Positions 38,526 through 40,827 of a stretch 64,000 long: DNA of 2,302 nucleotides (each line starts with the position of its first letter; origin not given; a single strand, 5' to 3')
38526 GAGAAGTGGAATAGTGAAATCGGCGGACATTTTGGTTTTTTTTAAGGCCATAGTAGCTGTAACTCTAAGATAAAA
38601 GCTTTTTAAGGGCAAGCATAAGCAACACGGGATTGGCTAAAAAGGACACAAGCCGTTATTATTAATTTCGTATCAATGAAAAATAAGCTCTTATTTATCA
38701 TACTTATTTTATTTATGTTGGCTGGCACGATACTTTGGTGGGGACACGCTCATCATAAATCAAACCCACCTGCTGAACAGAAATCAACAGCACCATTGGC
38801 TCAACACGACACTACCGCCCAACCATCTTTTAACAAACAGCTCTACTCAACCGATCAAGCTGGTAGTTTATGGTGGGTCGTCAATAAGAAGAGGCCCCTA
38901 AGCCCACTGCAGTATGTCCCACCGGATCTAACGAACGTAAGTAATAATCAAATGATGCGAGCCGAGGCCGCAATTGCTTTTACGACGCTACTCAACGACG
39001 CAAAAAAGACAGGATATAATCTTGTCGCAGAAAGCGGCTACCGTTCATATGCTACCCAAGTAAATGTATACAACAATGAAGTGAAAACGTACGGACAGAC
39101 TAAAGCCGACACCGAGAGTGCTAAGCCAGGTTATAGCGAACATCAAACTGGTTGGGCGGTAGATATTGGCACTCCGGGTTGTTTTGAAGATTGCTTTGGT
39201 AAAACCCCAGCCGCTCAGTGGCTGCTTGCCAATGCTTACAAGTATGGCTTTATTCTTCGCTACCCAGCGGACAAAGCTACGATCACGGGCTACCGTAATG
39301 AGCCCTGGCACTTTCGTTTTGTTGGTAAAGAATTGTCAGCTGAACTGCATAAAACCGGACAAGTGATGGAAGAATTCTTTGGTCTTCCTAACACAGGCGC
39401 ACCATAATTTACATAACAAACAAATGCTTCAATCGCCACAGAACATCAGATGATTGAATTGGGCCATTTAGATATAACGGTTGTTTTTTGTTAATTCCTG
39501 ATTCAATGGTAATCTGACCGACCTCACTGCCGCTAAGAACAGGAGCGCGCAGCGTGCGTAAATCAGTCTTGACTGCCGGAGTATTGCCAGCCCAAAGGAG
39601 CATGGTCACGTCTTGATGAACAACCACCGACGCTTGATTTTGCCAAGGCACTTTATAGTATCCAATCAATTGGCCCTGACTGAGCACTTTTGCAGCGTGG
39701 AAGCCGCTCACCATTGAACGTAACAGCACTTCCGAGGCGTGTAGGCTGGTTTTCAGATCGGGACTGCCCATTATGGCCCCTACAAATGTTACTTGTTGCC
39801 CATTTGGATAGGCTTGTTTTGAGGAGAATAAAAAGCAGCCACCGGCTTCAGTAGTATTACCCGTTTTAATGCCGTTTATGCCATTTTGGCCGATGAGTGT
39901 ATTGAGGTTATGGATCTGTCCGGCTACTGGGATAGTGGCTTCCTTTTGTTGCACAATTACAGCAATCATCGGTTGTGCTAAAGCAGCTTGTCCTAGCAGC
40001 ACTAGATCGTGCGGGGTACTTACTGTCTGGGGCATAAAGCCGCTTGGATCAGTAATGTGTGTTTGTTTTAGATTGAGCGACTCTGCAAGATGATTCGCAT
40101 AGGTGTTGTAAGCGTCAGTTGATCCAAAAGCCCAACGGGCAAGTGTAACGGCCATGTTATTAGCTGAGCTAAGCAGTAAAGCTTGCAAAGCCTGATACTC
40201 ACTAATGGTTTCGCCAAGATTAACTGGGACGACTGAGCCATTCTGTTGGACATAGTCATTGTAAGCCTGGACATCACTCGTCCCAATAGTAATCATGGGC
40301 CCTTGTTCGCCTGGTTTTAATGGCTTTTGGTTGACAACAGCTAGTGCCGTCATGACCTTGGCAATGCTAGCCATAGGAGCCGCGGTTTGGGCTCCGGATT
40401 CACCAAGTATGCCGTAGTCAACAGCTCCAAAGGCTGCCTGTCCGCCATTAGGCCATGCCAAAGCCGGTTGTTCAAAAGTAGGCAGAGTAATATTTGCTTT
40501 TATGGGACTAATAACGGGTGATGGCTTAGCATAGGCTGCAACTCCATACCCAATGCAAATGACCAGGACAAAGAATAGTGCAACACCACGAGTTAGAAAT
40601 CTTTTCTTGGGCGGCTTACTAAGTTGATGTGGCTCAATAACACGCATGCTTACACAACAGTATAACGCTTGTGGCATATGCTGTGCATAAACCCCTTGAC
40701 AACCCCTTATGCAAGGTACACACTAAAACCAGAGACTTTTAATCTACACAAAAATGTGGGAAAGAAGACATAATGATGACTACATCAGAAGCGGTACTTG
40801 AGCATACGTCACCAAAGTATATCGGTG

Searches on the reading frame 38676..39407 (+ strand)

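Call 48: search_protein_families(library=pfam, proteins=[window:38676-39407:+], max_evalue=0.00001)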
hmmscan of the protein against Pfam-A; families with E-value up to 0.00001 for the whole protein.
window:38676-39407:+ (243 aa): 1 family
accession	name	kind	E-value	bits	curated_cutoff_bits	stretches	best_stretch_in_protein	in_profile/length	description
PF02557.22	VanY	-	1.7e-40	138.3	25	1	92-218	2-132/132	D-alanyl-D-alanine carboxypeptidase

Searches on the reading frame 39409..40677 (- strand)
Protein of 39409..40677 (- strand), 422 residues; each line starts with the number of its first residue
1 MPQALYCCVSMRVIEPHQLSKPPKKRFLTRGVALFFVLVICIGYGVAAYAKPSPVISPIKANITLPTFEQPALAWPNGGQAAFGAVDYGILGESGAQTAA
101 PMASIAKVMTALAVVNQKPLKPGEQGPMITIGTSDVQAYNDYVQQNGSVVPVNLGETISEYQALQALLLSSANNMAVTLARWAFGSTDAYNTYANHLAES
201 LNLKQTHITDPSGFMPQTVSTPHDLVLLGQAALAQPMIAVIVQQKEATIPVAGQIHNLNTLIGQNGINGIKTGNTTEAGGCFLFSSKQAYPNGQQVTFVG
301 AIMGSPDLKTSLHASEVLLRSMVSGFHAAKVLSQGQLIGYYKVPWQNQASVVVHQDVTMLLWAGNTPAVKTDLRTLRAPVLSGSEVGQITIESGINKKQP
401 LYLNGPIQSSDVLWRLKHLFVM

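Call 48: search_protein_families(library=pfam, proteins=[window:39409-40677:-], max_evalue=0.00001)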
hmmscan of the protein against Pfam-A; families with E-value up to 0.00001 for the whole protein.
window:39409-40677:- (422 aa): 1 family
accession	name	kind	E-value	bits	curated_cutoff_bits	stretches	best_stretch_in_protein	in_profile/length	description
PF00768.25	Peptidase_S11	-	2.3e-26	93.2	27.6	1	90-288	25-225/239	D-alanyl-D-alanine carboxypeptidase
